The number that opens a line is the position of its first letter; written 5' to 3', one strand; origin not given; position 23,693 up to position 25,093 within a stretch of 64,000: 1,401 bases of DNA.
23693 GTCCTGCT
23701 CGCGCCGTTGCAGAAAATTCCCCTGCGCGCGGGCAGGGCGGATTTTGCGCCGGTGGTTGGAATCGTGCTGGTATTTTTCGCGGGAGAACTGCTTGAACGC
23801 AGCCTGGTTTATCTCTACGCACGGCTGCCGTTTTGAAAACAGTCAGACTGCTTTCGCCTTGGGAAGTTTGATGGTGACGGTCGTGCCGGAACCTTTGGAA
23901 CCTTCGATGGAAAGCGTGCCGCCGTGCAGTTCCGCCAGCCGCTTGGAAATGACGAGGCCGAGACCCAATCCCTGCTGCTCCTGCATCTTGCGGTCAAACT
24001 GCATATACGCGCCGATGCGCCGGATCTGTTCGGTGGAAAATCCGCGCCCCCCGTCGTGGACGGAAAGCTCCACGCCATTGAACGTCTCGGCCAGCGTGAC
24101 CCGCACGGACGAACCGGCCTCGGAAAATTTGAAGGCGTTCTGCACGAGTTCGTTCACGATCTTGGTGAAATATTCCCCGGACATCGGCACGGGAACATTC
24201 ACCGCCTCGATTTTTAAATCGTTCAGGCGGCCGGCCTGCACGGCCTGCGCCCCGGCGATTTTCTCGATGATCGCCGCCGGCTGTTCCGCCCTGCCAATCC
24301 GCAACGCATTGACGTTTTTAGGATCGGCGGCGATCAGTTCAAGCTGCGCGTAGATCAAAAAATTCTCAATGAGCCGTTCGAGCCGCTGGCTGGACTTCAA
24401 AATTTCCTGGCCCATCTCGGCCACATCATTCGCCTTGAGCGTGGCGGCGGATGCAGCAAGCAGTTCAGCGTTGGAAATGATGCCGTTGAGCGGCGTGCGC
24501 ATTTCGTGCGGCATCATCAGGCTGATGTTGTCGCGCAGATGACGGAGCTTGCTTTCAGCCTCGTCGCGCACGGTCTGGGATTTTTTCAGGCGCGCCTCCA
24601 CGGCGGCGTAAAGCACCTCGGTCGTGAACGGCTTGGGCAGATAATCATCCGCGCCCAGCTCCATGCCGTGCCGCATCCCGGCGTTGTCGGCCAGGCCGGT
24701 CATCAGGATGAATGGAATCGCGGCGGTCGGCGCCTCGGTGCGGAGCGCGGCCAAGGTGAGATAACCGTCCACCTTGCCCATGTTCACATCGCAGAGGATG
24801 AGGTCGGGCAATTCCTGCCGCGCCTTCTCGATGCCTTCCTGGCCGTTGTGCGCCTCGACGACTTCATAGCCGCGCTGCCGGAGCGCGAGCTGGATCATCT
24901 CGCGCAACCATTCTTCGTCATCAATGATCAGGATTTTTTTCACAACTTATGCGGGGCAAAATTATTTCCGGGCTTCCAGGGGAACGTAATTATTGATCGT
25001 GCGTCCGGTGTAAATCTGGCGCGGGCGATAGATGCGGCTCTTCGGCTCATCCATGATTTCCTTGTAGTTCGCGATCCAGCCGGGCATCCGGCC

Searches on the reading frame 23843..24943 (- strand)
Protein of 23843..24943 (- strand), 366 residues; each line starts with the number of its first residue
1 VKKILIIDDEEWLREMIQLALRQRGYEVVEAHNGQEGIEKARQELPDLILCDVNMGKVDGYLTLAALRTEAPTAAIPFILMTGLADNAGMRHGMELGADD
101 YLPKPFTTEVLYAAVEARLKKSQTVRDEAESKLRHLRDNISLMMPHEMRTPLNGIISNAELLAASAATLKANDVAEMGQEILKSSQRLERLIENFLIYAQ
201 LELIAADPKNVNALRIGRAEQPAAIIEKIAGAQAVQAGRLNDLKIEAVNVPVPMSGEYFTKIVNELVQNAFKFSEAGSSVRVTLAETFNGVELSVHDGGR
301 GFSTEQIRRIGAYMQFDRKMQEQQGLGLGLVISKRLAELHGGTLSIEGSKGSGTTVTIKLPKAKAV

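Call 69: search_protein_families(library=ncbifam, proteins=[window:23843-24943:-], max_evalue=0.00001)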
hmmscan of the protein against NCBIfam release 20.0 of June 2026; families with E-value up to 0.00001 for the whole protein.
window:23843-24943:- (366 aa): 147 families (the best 25 are shown)
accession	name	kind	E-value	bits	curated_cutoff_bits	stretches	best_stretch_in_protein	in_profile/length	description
NF011874.0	PRK15347.1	equivalog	1.2e-37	129.5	852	2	128-361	390-613/921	two component system sensor kinase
TIGR02956.1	TMAO_torS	equivalog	5.3e-34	117.5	676.5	2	144-363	471-683/967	TMAO reductase system sensor histidine kinase/response regulator TorS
NF008099.0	PRK10841.1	equivalog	1.7e-31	108.8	920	2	145-361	478-689/949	two-component system sensor histidine kinase RcsC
NF041880.1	EPS_EpsF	equivalog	2.7e-31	108.6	900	2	138-361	275-492/492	response regulator EpsF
NF008318.0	PRK11107.1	equivalog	5.4e-31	107.5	890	2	144-360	300-516/920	two-component sensor histidine kinase BarA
NF038297.2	hybrid_HK_HrmK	equivalog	2.3e-29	102.5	725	2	145-364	243-459/607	hybrid histidine kinase/response regulator HrmK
NF047465.1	hybrid_HK_LvrA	exception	6.1e-29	100.6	1200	1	2-362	468-818/819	hybrid histidine kinase/response regulator LvrA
TIGR02966.1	phoR_proteo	equivalog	2.7e-27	95.7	334.2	1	132-359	109-332/333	phosphate regulon sensor histidine kinase PhoR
NF045944.1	ResRegRpaBCyano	equivalog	5.9e-27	94.5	330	1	5-130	1-123/229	response regulator transcription factor RpaB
TIGR02154.1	PhoB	equivalog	6.2e-26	91.1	296.2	1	2-130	3-131/226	phosphate regulon transcriptional regulator PhoB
NF040689.1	MtrAB_MtrA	equivalog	1.7e-25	89.6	300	1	4-126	1-120/219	MtrAB system response regulator MtrA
NF008312.0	PRK11100.1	equivalog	1.9e-25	89.7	356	1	143-363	262-475/477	two-component system sensor histidine kinase CreC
NF053854.1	RespRegPhoBBctds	equivalog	3.1e-25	88.9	270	1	4-133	1-129/225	two-component system response regulator PhoB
NF041733.1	resp_reg_CseB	equivalog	1.7e-24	86.5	350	1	3-131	2-127/228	two-component system response regulator CseB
NF008302.0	PRK11091.1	equivalog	1.9e-24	85.9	838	2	130-361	277-504/779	aerobic respiration two-component sensor histidine kinase ArcB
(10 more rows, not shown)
